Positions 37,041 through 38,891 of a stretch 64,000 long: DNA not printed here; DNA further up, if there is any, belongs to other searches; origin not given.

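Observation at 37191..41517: Mu/Tn7-like transposition module whose third subunit is a catalytically dead tyrosine-recombinase-fold protein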

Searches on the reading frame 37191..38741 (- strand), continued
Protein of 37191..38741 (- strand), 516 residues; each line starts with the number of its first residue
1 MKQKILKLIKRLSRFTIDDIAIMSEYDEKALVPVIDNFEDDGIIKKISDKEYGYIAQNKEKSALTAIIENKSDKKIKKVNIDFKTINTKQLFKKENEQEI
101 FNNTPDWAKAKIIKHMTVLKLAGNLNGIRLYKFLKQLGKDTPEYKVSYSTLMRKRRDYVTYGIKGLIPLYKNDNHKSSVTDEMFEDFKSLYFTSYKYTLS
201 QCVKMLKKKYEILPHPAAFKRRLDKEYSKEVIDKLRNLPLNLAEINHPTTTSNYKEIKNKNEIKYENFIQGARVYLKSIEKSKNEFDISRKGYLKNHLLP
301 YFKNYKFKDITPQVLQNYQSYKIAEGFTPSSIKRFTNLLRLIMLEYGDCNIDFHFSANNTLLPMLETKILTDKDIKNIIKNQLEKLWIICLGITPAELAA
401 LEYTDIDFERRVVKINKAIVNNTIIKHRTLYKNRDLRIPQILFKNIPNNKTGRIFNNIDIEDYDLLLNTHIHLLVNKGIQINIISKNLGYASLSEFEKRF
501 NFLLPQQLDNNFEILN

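Call 46: fold_search(model_id=the predicted structure, library=pdb)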
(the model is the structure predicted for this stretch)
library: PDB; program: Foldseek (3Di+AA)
matches with E <= 10: 888; with E <= 0.001: 11
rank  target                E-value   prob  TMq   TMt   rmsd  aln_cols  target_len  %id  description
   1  6emy_A                2.5e-06  1.00  0.27  0.41  10.1       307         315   13  Structure of the Tn1549 transposon Integrase (aa 82-397, Y379F) in complex with transposon right end DNA (released 2018-04-04)
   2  6emz_A                4.3e-06  1.00  0.27  0.40  10.2       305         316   10  Structure of the Tn1549 transposon Integrase (aa 82-397, R225K) in complex with circular intermediate DNA (CI5-DNA) (released 2018-04-04)
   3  6en2_A                1.0e-05  1.00  0.26  0.39  10.1       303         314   12  Structure of the Tn1549 transposon Integrase (aa 82-397, R225K) in complex with a circular intermediate DNA (CI6b-DNA) (released 2018-04-04)
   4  6en0_B                4.1e-05  1.00  0.26  0.40  10.3       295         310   12  Structure of the Tn1549 transposon Integrase (aa 82-397) in complex with circular intermediate DNA (CI5-DNA) (released 2018-04-04)
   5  6emy_B                4.5e-05  1.00  0.26  0.39  10.7       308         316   12  Structure of the Tn1549 transposon Integrase (aa 82-397, Y379F) in complex with transposon right end DNA (released 2018-04-04)
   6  5hxy_C                1.1e-04  1.00  0.20  0.35  16.0       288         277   14  Crystal structure of XerA recombinase (released 2017-02-01)
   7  5hxy_A                1.4e-04  1.00  0.20  0.36  16.8       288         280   13  Crystal structure of XerA recombinase (released 2017-02-01)
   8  5hxy_D                2.0e-04  1.00  0.20  0.36  16.9       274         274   13  Crystal structure of XerA recombinase (released 2017-02-01)
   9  5hxy_B                2.7e-04  1.00  0.20  0.35  16.6       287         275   14  Crystal structure of XerA recombinase (released 2017-02-01)
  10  5hxy_F                9.0e-04  1.00  0.20  0.36  16.1       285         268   13  Crystal structure of XerA recombinase (released 2017-02-01)
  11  6en0_A                9.5e-04  1.00  0.24  0.37  10.9       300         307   11  Structure of the Tn1549 transposon Integrase (aa 82-397) in complex with circular intermediate DNA (CI5-DNA) (released 2018-04-04)
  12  2a3v_C                2.0e-03  1.00  0.23  0.34  12.4       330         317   12  Structural basis for broad DNA-specificity in integron recombination (released 2006-05-02)
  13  2a3v_A                2.6e-03  1.00  0.20  0.31  13.4       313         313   11  Structural basis for broad DNA-specificity in integron recombination (released 2006-05-02)
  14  3nkh_A                6.0e-03  1.00  0.21  0.45   6.6       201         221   16  Crystal Structure of Integrase from MRSA strain Staphylococcus aureus (released 2010-08-18)
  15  5c6k_B                6.3e-03  1.00  0.21  0.59   5.0       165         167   17  Bacteriophage P2 integrase catalytic domain (released 2015-10-21)
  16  5c6k_A                9.4e-03  1.00  0.22  0.60   4.8       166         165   18  Bacteriophage P2 integrase catalytic domain (released 2015-10-21)
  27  5dor_A                2.8e-02  1.00  0.22  0.62   4.3       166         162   16  P2 Integrase catalytic domain in space group P21 (released 2015-12-02)
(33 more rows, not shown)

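Call 62: find_encoding_contigs(protein=P0052, flank=10000, max_places=3)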
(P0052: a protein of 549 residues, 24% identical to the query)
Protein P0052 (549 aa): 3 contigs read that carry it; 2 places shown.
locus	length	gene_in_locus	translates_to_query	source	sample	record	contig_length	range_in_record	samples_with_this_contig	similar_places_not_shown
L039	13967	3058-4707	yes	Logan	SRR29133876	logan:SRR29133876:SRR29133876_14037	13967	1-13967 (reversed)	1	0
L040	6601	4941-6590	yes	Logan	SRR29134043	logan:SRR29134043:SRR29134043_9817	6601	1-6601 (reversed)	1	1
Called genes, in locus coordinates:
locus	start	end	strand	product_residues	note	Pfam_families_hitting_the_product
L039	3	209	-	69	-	?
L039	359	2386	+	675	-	PF00665:rve (faint), PF09299:Mu-transpos_C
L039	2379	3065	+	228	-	PF05621:TniB (weak), PF13401:AAA_22, PF00004:AAA (weak)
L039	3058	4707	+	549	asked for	PF00589:Phage_integrase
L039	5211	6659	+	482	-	PF12161:HsdM_N, PF02384:N6_Mtase, PF07669:Eco57I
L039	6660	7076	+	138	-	-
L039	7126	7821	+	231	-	-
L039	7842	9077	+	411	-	PF01420:Methylase_S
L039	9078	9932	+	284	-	-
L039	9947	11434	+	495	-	PF04326:SLFN_AlbA_2, PF21247:Fic-like_C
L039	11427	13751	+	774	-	PF13588:HSDR_N_2 (faint), PF00270:DEAD, PF04851:ResIII, PF18766:SWI2_SNF2, PF00271:Helicase_C (weak), PF08463:EcoEI_R_C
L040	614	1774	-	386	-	PF00069:Pkinase, PF01163:RIO1 (faint), PF07714:PK_Tyr_Ser-Thr, PF03109:ABC1 (weak)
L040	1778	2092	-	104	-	-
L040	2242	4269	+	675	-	PF00665:rve (faint), PF09299:Mu-transpos_C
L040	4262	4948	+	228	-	PF05621:TniB (weak), PF13401:AAA_22, PF00004:AAA (weak)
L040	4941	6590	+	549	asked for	PF00589:Phage_integrase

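Call 63: search_protein_representatives(alignment_id=A3)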
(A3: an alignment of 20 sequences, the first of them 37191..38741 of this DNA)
Query: 20 sequences, 516 profile positions. Proteins with E-value up to 0.001 (for the whole library): 5647; up to 1e-10: 504; up to 1e-30: 91. The best 150 are listed.
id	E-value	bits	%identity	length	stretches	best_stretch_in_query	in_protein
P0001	3.5e-219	745.4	-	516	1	1-516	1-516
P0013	1.1e-210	717.4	-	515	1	1-516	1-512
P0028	1.5e-197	674.1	-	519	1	1-515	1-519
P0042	6.3e-186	635.7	-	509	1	1-515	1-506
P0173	1.1e-175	601.9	-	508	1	1-515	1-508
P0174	5.1e-172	589.8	-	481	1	27-515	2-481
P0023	2.9e-170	584.0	-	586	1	2-515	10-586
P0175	6.5e-163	559.8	-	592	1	3-515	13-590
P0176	1.6e-161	555.2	-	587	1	2-515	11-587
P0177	1.2e-156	539.1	-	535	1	3-515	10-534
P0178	9.0e-133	460.3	-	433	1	1-424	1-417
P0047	3.1e-123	428.9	-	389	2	1-253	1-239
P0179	4.1e-120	418.5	-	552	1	2-515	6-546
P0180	2.5e-111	389.6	-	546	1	2-514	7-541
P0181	1.1e-95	338.0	-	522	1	2-515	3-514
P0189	3.7e-78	280.1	-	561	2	4-444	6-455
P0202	4.0e-54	200.8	-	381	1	82-270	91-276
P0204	7.8e-53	196.6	-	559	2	1-447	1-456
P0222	5.4e-44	167.4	-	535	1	1-501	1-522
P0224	2.4e-42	161.9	-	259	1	2-242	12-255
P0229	1.8e-39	152.5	-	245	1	1-240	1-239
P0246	3.1e-34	135.2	-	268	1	2-254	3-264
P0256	6.9e-32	127.5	-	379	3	257-447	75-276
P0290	1.3e-22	96.8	-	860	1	91-238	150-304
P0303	9.0e-20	87.5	-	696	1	85-238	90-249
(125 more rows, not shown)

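Call 64: search_protein_families(library=pfam, proteins=[P0189, P0204, P0222, P0224, P0229, P0246, P0290, P0303, P0256, P0202], max_evalue=0.001)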
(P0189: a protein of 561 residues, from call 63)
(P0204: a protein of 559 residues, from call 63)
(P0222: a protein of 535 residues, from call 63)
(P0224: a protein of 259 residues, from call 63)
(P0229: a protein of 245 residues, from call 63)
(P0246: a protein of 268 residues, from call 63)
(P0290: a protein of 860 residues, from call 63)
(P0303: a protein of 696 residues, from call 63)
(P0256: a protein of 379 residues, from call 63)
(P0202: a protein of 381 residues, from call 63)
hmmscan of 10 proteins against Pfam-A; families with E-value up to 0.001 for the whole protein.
P0189 (561 aa): 3 families
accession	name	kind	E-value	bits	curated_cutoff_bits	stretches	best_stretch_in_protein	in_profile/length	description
PF00589.27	Phage_integrase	-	6.7e-19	68.7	27.1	1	373-542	3-165/172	Phage integrase family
PF14659.12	Phage_int_SAM_3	-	7.1e-10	39.4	22.6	1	268-323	2-56/58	Phage integrase, N-terminal SAM-like domain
PF09039.17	HTH_Tnp_Mu_2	-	0.00055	20.4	20.5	0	171-236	26-91/109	Mu DNA binding, I gamma subdomain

P0204 (559 aa): 3 families
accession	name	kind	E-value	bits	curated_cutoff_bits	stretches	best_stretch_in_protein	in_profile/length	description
PF00589.27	Phage_integrase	-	4.3e-20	72.6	27.1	1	371-542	3-167/172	Phage integrase family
PF14659.12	Phage_int_SAM_3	-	2.2e-06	28.2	22.6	1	275-318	9-53/58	Phage integrase, N-terminal SAM-like domain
PF13102.12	Phage_int_SAM_5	-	0.00094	19.9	22.3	0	271-352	4-88/98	Phage integrase SAM-like domain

P0222 (535 aa): 1 family
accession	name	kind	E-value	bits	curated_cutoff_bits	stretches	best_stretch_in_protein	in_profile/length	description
PF00589.27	Phage_integrase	-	4.9e-14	52.9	27.1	1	355-523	2-167/172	Phage integrase family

P0224 (259 aa): 0 families

P0229 (245 aa): 0 families

P0246 (268 aa): 0 families

P0290 (860 aa): 3 families
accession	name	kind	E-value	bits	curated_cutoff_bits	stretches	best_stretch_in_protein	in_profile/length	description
PF00486.34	Trans_reg_C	-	7.5e-21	74.4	26.2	1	784-856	4-77/77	Transcriptional regulatory protein, C terminal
PF02914.21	DDE_2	-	4.8e-09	36.7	23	1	331-480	9-169/221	Bacteriophage Mu transposase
PF09039.17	HTH_Tnp_Mu_2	-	1.3e-08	35.3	20.5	1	236-317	29-105/109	Mu DNA binding, I gamma subdomain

P0303 (696 aa): 4 families
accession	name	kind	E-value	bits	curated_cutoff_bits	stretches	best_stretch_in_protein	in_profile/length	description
PF09039.17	HTH_Tnp_Mu_2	-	7.7e-10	39.3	20.5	1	182-261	29-104/109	Mu DNA binding, I gamma subdomain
PF02914.21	DDE_2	-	1.8e-09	38.1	23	1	280-409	13-151/221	Bacteriophage Mu transposase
PF09299.17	Mu-transpos_C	-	1.4e-06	28.7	21.7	1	495-549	7-59/61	Mu transposase, C-terminal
PF00665.32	rve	-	4.8e-05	24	32.6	1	282-389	8-101/102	Integrase core domain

P0256 (379 aa): 2 families
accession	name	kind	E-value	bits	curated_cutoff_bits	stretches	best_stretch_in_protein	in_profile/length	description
PF00589.27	Phage_integrase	-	2.9e-19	69.9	27.1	1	191-361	3-166/172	Phage integrase family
PF14659.12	Phage_int_SAM_3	-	4.6e-09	36.8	22.6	1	97-142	12-57/58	Phage integrase, N-terminal SAM-like domain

P0202 (381 aa): 2 families
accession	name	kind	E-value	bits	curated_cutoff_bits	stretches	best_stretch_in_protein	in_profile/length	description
PF07804.18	HipA_C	-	3.6e-21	76.3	30.5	1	11-105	47-142/213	HipA-like C-terminal domain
PF19700.5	DUF6198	-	4.2e-06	27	27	1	281-373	111-203/217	Family of unknown function (DUF6198)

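Call 66: find_encoding_contigs(protein=P0189, flank=8000, max_places=3)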
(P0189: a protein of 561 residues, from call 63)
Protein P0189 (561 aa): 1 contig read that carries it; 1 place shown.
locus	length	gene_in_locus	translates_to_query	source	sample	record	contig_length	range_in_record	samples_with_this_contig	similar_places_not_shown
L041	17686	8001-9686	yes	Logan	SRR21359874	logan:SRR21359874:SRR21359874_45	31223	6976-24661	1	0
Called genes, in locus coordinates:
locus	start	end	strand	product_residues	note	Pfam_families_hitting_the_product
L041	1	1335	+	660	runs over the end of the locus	PF09848:SLFN-g3_helicase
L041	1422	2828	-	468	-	PF00929:RNase_T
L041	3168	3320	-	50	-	-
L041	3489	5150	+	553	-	PF00078:RVT_1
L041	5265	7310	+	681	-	PF00665:rve (weak), PF09299:Mu-transpos_C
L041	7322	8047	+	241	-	PF05621:TniB (weak), PF13191:AAA_16 (faint), PF13401:AAA_22, PF00004:AAA (weak)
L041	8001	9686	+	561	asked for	PF14659:Phage_int_SAM_3, PF00589:Phage_integrase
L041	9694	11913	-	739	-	PF04471:Mrr_cat (weak), PF20720:nSTAND3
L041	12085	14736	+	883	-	PF00580:UvrD-helicase (weak), PF13086:AAA_11, PF13245:AAA_19, PF13604:AAA_30, PF20720:nSTAND3 (weak), PF13087:AAA_12, PF13538:UvrD_C_2 (weak), PF10881:DUF2726, +2 more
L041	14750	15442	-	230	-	PF08937:ThsB_TIR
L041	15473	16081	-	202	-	PF08937:ThsB_TIR (weak), PF13676:TIR_2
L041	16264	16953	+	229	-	PF08937:ThsB_TIR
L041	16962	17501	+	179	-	PF13676:TIR_2, PF08937:ThsB_TIR (weak)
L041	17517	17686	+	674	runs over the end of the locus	PF13676:TIR_2 (weak), PF18163:LD_cluster2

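Call 76: find_encoding_contigs(protein=P0224, flank=7000, max_places=3)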
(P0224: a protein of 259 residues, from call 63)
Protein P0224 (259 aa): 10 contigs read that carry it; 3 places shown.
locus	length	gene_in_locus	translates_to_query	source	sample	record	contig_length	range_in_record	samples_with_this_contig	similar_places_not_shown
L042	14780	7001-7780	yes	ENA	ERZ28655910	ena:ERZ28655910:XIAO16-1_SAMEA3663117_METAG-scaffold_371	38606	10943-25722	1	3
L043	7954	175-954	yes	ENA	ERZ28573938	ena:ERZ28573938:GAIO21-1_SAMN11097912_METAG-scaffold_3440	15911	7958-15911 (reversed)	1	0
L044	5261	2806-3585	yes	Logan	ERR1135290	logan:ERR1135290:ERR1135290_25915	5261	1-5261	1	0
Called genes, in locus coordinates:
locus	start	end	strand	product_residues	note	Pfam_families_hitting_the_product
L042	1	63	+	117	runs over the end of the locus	PF04237:YjbR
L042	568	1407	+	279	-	-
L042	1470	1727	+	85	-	-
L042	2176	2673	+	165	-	PF14317:YcxB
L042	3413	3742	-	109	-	PF01381:HTH_3 (weak)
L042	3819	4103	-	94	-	PF05015:HigB-like_toxin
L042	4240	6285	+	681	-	PF09039:HTH_Tnp_Mu_2 (faint), PF00665:rve (faint), PF09299:Mu-transpos_C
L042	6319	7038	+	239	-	PF05621:TniB (weak), PF13401:AAA_22, PF00004:AAA (weak)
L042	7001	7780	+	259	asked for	-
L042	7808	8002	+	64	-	-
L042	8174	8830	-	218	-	PF04028:DUF374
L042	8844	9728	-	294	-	-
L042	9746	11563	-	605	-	PF00664:ABC_membrane, PF00005:ABC_tran, PF02463:SMC_N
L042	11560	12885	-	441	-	PF01593:Amino_oxidase, PF13450:NAD_binding_8, PF13738:Pyr_redox_3 (faint)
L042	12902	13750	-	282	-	PF00132:Hexapep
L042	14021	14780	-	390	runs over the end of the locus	PF00535:Glycos_transf_2, PF10111:Glyco_tranf_2_2, PF13641:Glyco_tranf_2_3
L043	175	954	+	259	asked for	-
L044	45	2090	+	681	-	PF09039:HTH_Tnp_Mu_2 (faint), PF00665:rve (faint), PF09299:Mu-transpos_C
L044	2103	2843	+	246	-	PF05621:TniB (weak), PF00004:AAA (weak), PF13401:AAA_22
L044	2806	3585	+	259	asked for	-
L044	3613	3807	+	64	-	-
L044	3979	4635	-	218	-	PF04028:DUF374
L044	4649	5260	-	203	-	?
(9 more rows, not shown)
